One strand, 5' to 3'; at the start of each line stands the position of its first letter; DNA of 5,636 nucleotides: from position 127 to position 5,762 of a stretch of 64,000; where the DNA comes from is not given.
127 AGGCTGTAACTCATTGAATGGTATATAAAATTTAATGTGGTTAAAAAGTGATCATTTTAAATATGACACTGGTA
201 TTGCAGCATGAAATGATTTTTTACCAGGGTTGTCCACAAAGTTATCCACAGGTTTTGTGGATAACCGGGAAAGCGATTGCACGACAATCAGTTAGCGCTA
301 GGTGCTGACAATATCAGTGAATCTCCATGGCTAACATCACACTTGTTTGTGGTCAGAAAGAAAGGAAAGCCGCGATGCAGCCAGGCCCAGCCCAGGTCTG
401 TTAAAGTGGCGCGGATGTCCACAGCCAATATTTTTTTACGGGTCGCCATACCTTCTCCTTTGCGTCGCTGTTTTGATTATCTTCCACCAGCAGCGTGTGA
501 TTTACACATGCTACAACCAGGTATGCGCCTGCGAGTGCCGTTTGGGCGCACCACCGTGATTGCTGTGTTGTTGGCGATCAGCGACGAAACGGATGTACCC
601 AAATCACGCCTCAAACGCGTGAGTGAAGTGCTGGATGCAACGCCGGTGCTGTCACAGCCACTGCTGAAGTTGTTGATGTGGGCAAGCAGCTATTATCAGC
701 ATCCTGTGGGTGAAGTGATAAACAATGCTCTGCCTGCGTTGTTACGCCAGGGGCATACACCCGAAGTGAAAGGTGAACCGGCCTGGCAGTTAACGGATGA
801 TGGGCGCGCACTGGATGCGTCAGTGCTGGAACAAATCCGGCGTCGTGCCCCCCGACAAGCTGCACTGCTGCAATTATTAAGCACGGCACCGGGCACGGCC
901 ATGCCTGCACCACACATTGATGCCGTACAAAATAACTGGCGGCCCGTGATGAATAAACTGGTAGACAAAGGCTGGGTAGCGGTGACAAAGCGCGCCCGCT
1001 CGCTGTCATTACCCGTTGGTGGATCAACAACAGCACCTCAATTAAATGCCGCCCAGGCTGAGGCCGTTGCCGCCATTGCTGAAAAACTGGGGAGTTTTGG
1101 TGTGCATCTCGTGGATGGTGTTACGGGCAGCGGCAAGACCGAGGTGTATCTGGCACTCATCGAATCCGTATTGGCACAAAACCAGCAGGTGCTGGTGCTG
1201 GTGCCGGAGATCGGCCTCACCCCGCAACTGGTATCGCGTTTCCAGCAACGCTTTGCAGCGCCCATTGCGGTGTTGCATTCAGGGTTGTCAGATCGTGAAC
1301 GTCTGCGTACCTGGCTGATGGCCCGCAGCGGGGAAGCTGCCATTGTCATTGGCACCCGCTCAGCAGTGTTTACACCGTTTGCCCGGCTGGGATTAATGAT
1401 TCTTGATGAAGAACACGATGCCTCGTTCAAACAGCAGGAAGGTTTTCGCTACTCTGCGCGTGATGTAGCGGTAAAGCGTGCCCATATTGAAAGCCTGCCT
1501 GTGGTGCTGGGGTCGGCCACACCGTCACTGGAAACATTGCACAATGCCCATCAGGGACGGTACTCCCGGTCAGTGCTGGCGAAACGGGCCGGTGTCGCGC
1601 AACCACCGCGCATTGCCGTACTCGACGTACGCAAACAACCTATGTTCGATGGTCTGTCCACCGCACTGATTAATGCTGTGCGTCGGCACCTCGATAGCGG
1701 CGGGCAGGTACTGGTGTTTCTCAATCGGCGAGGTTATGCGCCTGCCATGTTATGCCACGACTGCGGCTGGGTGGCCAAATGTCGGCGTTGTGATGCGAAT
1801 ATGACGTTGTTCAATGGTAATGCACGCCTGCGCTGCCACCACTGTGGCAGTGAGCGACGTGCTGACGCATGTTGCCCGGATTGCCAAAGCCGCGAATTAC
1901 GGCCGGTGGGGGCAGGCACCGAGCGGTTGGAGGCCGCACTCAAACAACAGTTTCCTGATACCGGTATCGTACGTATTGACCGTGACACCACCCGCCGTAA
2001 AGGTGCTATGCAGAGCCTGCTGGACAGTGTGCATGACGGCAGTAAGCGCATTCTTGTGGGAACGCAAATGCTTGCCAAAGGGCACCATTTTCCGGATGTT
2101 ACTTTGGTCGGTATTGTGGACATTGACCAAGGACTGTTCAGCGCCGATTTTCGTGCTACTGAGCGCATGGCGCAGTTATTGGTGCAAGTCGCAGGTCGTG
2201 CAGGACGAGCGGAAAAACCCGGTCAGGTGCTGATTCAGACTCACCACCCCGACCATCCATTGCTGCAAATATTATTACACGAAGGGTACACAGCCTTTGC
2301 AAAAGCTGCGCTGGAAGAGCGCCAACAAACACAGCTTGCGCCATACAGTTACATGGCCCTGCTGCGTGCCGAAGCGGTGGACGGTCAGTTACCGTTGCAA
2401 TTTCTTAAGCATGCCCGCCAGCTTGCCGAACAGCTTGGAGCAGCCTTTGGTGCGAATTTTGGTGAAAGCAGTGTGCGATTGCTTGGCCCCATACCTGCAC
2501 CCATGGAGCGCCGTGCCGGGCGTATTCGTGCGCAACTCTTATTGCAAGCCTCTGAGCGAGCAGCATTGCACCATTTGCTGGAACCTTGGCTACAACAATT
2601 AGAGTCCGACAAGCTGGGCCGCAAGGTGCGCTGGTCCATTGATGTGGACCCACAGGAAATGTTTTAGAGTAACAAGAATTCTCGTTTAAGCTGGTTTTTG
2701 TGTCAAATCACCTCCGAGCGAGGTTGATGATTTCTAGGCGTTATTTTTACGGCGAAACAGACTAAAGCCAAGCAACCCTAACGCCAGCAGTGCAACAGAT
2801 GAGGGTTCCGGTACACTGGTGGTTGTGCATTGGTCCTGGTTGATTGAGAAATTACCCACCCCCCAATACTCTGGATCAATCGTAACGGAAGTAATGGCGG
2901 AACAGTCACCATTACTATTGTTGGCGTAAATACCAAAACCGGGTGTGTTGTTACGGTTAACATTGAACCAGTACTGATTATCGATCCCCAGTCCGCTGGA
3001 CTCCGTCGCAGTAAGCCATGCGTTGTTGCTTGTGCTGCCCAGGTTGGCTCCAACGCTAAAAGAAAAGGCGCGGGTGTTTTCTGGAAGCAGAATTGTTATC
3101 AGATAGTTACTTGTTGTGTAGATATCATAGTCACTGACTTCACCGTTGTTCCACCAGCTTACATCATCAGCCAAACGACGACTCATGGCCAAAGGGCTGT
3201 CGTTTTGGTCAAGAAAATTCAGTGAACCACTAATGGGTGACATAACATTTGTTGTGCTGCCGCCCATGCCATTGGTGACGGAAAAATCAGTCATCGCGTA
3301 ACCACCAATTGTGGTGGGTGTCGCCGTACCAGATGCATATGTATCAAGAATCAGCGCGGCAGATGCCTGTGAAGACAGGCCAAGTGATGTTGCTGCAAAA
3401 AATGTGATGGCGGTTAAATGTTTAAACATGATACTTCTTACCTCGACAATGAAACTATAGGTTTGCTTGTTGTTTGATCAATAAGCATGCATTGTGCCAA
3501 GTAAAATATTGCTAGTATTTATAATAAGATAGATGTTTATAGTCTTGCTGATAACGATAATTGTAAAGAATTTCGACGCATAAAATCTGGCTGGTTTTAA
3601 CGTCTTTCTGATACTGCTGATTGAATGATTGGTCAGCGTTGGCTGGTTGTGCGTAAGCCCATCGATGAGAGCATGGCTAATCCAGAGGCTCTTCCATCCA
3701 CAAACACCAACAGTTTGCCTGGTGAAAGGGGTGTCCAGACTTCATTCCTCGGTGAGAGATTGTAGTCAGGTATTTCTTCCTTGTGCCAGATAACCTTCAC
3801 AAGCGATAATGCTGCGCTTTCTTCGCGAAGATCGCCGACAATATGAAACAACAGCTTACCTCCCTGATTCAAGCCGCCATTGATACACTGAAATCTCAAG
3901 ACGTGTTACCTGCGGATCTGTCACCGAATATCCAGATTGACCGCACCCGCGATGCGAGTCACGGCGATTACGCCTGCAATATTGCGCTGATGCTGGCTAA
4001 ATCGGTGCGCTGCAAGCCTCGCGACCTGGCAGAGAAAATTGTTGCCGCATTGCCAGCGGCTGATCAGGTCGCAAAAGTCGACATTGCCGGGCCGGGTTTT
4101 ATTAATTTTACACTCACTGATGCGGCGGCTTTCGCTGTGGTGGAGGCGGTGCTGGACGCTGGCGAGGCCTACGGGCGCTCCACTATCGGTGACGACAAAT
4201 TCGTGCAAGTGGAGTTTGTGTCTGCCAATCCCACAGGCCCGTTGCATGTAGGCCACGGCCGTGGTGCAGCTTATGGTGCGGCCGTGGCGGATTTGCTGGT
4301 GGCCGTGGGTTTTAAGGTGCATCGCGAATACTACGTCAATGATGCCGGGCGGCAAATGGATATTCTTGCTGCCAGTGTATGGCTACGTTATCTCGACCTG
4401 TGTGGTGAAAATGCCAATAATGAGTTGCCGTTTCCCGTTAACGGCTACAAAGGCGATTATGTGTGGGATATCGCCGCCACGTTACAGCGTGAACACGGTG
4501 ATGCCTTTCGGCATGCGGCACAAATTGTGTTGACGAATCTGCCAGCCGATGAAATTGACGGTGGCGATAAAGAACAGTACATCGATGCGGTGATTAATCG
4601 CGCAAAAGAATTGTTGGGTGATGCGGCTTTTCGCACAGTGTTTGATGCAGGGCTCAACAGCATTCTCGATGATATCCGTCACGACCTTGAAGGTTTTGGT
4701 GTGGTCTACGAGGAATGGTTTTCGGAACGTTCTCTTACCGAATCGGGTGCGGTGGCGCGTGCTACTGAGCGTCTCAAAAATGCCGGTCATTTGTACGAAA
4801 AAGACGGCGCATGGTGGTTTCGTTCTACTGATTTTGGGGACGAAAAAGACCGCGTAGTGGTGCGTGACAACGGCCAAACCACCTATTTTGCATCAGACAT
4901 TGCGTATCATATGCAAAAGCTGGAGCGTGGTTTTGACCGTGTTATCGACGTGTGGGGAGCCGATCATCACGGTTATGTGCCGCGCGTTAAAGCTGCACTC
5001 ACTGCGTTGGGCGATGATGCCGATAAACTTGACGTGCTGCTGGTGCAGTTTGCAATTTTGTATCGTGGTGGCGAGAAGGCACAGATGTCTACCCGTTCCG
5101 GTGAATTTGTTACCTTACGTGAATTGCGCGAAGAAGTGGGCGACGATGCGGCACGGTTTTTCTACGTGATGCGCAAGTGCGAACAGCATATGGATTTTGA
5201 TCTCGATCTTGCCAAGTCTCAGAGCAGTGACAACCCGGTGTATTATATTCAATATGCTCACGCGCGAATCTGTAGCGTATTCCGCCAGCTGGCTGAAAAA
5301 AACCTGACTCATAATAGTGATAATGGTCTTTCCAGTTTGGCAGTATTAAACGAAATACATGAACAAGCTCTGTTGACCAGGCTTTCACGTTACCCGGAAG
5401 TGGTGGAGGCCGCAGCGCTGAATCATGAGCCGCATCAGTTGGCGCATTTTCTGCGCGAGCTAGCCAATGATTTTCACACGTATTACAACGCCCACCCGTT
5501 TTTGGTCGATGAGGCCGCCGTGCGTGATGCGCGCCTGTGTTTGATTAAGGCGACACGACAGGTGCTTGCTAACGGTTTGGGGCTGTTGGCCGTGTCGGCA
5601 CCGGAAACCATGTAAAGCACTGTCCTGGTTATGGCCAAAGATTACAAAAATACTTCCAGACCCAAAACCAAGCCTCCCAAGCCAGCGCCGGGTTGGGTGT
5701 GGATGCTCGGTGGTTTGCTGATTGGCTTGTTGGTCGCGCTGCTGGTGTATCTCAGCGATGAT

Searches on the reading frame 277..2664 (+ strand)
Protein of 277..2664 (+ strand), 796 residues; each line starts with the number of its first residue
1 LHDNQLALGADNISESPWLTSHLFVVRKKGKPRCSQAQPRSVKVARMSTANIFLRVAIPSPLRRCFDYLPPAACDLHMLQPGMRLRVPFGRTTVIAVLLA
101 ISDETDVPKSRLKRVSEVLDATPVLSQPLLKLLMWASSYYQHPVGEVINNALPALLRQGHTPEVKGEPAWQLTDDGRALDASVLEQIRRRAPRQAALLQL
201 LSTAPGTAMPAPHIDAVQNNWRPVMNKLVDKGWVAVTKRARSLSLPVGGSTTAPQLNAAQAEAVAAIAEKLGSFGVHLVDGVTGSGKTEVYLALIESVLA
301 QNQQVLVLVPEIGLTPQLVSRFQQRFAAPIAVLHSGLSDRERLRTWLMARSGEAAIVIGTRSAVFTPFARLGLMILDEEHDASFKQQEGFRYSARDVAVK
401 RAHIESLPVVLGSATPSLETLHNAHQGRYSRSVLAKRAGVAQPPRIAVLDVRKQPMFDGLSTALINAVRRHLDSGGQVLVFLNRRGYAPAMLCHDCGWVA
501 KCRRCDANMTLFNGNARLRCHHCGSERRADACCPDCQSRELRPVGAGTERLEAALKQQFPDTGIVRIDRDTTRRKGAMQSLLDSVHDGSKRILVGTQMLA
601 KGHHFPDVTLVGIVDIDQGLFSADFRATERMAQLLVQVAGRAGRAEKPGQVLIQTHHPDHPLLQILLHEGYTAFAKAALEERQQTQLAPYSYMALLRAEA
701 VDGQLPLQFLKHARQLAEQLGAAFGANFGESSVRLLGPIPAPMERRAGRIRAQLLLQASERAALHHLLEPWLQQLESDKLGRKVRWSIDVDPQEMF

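Call 90: search_protein_families(library=pfam, proteins=[window:277-2664:+], max_evalue=0.00001)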
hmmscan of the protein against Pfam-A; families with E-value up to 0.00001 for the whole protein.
window:277-2664:+ (796 aa): 6 families
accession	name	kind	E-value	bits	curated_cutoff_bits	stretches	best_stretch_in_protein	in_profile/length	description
PF17764.6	PriA_3primeBD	-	3e-27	94.7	22.7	1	55-153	1-96/96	3'DNA-binding domain (3'BD)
PF18074.6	PriA_C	-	1.7e-24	86.9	26.9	1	689-792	1-95/95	Primosomal protein N C-terminal domain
PF00270.35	DEAD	-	1.4e-18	67.6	26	1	258-422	2-165/167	DEAD/DEAH box helicase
PF04851.21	ResIII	-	5.8e-14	52.8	22.5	1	255-416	3-162/164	Type III restriction enzyme, res subunit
PF00271.37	Helicase_C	-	1.8e-12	48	23.5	1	550-645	27-109/110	Helicase conserved C-terminal domain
PF18319.7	Zn_ribbon_PriA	-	6e-10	39.3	26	1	502-528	1-27/27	PriA DNA helicase Cys-rich region (CRR) domain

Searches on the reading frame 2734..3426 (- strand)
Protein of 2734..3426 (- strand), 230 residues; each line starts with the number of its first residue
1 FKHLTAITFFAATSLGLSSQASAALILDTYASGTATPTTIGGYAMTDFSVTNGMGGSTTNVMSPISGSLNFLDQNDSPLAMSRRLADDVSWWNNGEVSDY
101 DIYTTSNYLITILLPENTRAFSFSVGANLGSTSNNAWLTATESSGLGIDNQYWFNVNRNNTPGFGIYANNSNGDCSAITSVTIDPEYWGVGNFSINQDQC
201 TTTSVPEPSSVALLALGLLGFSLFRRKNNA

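Call 6: search_protein_families(library=pfam, proteins=[window:2734-3426:-], max_evalue=0.01)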
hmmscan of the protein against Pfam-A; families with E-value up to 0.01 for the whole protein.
window:2734-3426:- (230 aa): 1 family
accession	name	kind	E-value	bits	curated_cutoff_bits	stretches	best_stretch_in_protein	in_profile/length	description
PF07589.16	PEP-CTERM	-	1.3e-07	31.8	20.7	1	204-226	1-24/24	PEP-CTERM motif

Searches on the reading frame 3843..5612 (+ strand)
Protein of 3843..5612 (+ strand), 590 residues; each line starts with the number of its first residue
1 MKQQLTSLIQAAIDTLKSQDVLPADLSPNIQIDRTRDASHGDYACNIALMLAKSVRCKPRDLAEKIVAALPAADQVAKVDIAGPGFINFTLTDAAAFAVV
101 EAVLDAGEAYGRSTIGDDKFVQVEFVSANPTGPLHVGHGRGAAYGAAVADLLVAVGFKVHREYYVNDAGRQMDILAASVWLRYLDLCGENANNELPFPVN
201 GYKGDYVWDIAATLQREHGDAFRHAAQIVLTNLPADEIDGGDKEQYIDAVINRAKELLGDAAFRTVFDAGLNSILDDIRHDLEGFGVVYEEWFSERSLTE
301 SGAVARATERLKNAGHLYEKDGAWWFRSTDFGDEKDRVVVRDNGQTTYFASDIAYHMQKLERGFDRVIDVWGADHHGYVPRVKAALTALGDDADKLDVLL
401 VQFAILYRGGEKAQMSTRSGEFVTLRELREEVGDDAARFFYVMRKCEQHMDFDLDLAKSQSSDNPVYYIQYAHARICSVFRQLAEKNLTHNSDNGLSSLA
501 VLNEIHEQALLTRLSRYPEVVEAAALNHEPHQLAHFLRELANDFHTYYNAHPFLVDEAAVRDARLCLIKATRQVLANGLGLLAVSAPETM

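Call 6: search_protein_families(library=pfam, proteins=[window:3843-5612:+], max_evalue=0.01)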
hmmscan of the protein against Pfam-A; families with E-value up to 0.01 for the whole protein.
window:3843-5612:+ (590 aa): 4 families
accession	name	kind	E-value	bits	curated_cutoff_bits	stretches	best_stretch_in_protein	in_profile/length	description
PF05746.21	DALR_1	-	2.7e-34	118.2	22.3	1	469-590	1-117/117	DALR anticodon binding domain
PF03485.21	Arg_tRNA_synt_N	-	9e-26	90.8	21.5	1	4-91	2-85/85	Arginyl tRNA synthetase N terminal domain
PF00750.26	tRNA-synt_1d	-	3.5e-23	82.6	23.3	1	101-438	3-304/349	tRNA synthetases class I (R), catalytic domain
PF09334.17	tRNA-synt_1g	-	0.00056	19.2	20.1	0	411-461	324-373/391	tRNA synthetases class I (M)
